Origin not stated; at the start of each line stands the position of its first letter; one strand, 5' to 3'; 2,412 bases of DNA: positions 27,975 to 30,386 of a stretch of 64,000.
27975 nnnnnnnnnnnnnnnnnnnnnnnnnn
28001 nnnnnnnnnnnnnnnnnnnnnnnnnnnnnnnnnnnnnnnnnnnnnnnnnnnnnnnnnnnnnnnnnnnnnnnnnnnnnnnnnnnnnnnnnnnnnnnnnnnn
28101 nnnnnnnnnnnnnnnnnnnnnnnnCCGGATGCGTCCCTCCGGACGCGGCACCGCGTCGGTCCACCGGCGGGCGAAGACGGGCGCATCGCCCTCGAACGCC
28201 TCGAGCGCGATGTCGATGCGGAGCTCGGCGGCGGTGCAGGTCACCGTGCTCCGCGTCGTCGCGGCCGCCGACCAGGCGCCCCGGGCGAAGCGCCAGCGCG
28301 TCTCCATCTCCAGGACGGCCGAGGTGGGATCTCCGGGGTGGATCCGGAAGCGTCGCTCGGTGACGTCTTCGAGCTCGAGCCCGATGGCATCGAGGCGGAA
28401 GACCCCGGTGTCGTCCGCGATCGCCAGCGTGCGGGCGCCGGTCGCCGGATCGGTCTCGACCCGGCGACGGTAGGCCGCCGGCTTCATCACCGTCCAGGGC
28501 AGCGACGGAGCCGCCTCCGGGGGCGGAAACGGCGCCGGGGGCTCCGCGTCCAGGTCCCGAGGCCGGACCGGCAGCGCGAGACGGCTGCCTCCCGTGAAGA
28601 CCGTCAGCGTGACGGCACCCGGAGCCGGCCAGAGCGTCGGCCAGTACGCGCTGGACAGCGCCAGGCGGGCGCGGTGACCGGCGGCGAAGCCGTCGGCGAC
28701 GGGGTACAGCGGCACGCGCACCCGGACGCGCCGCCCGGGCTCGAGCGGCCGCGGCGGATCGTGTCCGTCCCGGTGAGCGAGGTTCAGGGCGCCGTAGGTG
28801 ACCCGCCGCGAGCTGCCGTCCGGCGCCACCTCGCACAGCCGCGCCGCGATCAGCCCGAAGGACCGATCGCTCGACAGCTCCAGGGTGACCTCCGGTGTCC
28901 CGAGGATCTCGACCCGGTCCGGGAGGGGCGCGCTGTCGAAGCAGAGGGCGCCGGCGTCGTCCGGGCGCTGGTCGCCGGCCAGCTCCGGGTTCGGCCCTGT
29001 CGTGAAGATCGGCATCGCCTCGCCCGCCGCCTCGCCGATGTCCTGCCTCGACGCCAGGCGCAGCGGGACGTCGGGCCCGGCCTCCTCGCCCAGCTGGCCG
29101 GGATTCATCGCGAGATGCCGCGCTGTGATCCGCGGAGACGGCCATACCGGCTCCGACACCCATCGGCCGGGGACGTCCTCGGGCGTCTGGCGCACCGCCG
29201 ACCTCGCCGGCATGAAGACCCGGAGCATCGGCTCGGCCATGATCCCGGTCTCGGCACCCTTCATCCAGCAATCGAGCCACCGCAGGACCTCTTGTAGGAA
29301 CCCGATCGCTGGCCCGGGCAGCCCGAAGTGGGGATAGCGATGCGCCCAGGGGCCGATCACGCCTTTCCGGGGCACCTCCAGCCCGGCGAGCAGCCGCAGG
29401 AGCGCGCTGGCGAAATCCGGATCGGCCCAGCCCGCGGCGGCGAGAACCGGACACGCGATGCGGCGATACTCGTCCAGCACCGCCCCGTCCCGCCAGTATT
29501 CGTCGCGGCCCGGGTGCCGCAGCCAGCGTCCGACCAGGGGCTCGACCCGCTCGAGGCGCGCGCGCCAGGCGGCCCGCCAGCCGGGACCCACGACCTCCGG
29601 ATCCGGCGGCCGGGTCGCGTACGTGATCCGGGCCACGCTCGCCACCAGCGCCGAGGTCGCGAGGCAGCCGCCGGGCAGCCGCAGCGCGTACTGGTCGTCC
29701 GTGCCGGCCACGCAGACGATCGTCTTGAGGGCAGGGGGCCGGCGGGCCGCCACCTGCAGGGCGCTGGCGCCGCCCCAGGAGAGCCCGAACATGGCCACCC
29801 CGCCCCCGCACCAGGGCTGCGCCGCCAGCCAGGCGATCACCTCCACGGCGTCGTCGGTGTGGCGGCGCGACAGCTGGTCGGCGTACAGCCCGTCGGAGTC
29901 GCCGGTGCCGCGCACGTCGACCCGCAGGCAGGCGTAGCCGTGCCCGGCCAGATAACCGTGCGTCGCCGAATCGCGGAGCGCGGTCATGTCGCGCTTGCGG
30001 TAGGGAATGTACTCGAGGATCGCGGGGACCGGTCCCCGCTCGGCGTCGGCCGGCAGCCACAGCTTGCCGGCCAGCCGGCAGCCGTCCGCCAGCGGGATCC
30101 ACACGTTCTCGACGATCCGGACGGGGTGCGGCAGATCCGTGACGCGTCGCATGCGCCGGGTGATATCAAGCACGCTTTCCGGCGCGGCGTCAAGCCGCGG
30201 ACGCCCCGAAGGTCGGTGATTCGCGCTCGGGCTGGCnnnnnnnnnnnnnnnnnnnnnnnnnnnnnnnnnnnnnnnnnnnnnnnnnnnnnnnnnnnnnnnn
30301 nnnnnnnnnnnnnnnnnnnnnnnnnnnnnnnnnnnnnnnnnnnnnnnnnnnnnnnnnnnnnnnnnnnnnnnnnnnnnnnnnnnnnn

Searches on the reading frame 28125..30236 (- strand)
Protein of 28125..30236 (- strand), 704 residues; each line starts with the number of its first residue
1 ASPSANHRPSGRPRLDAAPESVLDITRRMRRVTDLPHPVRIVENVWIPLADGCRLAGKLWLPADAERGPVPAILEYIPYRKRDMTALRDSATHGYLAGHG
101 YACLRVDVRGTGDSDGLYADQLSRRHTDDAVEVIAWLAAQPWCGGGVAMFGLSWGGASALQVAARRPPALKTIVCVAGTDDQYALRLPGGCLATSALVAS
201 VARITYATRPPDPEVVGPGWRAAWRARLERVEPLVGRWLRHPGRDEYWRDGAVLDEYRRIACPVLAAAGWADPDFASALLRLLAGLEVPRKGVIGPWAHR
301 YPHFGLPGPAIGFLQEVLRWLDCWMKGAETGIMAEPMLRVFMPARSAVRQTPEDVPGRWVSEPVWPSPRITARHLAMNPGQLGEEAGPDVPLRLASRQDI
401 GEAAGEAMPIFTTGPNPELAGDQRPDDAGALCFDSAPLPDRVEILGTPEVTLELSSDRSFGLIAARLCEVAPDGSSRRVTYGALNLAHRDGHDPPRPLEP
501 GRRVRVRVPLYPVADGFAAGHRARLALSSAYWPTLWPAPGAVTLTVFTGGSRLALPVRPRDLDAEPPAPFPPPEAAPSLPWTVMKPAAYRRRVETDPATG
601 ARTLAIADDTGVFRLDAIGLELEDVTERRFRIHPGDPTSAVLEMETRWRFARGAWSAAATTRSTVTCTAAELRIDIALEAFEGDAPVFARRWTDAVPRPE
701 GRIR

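Call 85: search_protein_families(library=pfam, proteins=[window:28125-30236:-], max_evalue=0.001)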
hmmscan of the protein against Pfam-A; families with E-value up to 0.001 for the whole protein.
window:28125-30236:- (704 aa): 6 families
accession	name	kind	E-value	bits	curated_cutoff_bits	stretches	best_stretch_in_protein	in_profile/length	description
PF02129.25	Peptidase_S15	-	5.6e-58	197.1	23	1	51-300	1-261/262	X-Pro dipeptidyl-peptidase (S15 family)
PF08530.16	PepX_C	-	8.9e-35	121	22.5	1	334-546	5-195/217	X-Pro dipeptidyl-peptidase C-terminal non-catalytic domain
PF12146.15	Hydrolase_4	-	3.1e-09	36.9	27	1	94-177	25-108/239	Serine aminopeptidase, S33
PF00561.26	Abhydrolase_1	-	2.5e-08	34.3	25.8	1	96-180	23-104/245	alpha/beta hydrolase fold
PF00326.27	Peptidase_S9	-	1.1e-05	25.5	22.6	1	95-181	9-100/213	Prolyl oligopeptidase family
PF05448.18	AXE1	-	0.00013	21.4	21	1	51-116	65-122/321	Acetyl xylan esterase (AXE1)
